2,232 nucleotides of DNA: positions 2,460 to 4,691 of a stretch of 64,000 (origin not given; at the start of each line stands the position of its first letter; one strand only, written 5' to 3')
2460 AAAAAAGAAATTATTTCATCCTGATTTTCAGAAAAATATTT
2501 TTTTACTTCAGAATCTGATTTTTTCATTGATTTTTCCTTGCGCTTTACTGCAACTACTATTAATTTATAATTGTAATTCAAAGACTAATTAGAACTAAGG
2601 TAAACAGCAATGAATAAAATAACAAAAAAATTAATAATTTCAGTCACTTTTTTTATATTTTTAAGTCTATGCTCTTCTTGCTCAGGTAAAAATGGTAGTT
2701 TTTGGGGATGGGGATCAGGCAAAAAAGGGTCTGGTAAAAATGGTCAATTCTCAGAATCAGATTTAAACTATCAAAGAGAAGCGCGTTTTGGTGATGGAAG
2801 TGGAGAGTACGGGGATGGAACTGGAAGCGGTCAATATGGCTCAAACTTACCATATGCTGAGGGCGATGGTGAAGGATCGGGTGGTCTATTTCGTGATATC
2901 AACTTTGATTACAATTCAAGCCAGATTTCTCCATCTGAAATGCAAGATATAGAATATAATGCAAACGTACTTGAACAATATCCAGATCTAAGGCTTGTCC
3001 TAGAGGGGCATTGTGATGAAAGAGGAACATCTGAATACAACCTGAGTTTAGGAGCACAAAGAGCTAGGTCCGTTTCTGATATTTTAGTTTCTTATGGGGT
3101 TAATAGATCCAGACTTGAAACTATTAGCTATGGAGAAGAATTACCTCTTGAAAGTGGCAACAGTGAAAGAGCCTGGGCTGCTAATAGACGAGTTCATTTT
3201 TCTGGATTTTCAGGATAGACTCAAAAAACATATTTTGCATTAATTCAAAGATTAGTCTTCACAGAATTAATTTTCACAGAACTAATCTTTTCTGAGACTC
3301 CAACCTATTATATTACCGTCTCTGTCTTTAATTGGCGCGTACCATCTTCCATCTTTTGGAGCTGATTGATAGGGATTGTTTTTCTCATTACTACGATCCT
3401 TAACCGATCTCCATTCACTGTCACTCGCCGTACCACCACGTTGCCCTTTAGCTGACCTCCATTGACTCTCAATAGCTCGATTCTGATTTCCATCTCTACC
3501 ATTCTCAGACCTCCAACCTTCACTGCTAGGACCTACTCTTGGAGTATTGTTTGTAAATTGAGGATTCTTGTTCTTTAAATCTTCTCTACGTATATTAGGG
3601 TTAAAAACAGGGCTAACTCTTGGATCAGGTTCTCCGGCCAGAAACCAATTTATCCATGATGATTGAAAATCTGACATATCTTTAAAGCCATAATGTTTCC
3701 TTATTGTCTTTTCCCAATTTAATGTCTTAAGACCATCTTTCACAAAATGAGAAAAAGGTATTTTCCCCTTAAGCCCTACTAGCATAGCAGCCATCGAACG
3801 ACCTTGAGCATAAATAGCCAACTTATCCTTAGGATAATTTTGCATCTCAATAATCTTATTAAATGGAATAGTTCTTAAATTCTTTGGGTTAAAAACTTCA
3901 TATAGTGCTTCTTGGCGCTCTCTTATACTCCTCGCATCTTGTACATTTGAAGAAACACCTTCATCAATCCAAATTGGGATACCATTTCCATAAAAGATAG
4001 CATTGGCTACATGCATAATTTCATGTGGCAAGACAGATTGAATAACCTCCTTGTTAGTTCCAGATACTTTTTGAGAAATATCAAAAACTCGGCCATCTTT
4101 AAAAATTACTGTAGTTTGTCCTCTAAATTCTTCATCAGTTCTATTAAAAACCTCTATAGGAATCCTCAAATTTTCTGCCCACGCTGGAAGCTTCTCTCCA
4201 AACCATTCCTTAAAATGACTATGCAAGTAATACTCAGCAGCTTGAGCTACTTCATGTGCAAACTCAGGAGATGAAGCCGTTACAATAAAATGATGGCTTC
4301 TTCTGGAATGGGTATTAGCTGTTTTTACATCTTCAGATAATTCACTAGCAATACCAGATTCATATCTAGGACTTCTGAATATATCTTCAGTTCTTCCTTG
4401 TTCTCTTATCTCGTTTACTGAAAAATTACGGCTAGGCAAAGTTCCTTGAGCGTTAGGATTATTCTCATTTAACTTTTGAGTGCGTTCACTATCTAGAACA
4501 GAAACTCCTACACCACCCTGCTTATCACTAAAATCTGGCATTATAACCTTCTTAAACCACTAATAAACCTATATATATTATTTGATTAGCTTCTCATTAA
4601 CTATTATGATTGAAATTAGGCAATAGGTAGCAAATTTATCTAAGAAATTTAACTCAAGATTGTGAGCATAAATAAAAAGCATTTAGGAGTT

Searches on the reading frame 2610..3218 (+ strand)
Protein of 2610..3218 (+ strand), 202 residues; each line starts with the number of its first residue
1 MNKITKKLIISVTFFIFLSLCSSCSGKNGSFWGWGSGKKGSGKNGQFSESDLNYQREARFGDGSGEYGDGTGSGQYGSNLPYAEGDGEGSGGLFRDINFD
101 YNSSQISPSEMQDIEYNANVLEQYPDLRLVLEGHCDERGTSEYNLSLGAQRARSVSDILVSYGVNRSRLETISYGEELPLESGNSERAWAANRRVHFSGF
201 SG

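Call 3: search_protein_families(library=pfam, proteins=[window:2610-3218:+], max_evalue=0.1)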
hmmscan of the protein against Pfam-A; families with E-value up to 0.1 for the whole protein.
window:2610-3218:+ (202 aa): 2 families
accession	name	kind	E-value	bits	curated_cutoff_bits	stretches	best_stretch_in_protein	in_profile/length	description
PF00691.25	OmpA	-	1.2e-19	70.9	27.2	1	99-193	2-98/98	OmpA family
PF05359.17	DUF748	-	0.0009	17.8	50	1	94-138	878-922/1037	Domain of Unknown Function (DUF748)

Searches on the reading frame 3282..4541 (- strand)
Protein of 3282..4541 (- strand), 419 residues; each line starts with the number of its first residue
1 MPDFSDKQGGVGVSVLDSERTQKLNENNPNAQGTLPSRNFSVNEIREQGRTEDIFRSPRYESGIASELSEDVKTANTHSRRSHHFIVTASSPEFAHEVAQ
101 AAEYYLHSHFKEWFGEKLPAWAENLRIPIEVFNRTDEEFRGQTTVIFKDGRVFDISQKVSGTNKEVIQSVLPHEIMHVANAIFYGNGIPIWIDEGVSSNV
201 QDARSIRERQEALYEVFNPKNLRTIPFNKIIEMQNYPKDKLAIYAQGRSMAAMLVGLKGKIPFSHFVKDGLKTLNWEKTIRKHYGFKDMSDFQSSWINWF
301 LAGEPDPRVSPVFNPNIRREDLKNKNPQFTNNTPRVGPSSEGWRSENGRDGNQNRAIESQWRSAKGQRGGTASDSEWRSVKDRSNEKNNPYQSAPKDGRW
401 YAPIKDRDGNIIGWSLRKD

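Call 3: search_protein_families(library=pfam, proteins=[window:3282-4541:-], max_evalue=0.1)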
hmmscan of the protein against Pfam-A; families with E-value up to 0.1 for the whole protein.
window:3282-4541:- (419 aa): 3 families
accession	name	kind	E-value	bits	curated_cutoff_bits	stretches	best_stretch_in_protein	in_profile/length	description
PF01863.23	YgjP-like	-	0.031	14.7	26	1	78-179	82-178/207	YgjP-like, metallopeptidase domain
PF10263.15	SprT-like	-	0.039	14.3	25.6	0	155-185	48-79/108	SprT-like family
PF13485.12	Peptidase_MA_2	-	0.072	13.3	32.4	0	172-300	71-199/201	Peptidase MA superfamily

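Call 4: search_protein_families(library=ncbifam, proteins=[window:3282-4541:-], max_evalue=0.1)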
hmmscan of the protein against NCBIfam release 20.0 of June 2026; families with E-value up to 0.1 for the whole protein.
window:3282-4541:- (419 aa): 1 family
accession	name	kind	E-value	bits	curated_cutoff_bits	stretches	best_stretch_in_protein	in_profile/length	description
NF006689.0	PRK09237.1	equivalog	0.0035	16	371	1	181-285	79-185/383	amidohydrolase/deacetylase family metallohydrolase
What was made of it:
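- On Bacterial functional amyloid (curli/Fap type): No Pfam or NCBIfam match (calls 3, 4).
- On Bitopic envelope tether (TonB/TolA/FtsN/ZipA-like architecture): No Pfam or NCBIfam hit (calls 3, 4).
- No T9SS, LPXTG or PEP-CTERM type sorting signal is matched (calls 3, 4).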

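Call 17: find_homologous_proteins(query=window:3282-4538:-, max_evalue=0.001)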
Query window:3282-4538:- (418 aa): 2 proteins with E <= 0.001 among 2658 candidates.
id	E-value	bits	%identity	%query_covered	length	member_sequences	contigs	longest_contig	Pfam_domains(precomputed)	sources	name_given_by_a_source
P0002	9.8e-285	962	100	100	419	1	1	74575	-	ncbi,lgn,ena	-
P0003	5.5e-41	159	37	53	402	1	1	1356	-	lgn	-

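Call 50: search_protein_families(library=phrogs, proteins=[window:3282-4538:-], max_evalue=0.01)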
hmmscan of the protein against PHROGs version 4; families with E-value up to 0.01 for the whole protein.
window:3282-4538:- (418 aa): 0 families

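Call 51: search_protein_families(library=padloc, proteins=[window:3282-4538:-], max_evalue=0.01)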
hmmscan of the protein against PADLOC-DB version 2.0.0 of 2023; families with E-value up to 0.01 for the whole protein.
window:3282-4538:- (418 aa): 0 families

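Call 70: search_solved_structures(query=A1, max_evalue=1)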
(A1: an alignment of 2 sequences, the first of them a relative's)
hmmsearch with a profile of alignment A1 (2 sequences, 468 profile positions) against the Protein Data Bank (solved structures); distinct sequences matched with E-value up to 1: 4.
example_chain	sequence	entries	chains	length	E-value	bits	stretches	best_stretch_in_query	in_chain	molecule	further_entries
6nyr_A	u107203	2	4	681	0.051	15.7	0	163-188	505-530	Crov588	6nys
6eri_BB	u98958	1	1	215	0.36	12.9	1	68-123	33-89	30S ribosomal protein S2, chloroplastic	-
4v61_AB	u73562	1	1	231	0.4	12.7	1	68-123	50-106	Ribosomal Protein S2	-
5mmj_b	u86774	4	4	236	0.42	12.7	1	68-123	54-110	30S ribosomal protein S2, chloroplastic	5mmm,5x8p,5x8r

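Call 71: search_protein_families(library=pfam, proteins=[P0003], max_evalue=1)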
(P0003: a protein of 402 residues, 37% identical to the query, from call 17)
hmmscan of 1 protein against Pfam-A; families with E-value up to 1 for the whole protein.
P0003 (402 aa): 2 families
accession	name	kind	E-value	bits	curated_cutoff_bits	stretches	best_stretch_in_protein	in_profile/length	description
PF13485.12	Peptidase_MA_2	-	0.00037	20.8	32.4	1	113-239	72-200/201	Peptidase MA superfamily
PF08012.16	DUF1702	-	0.1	11.9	25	1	153-217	62-124/319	Protein of unknown function (DUF1702)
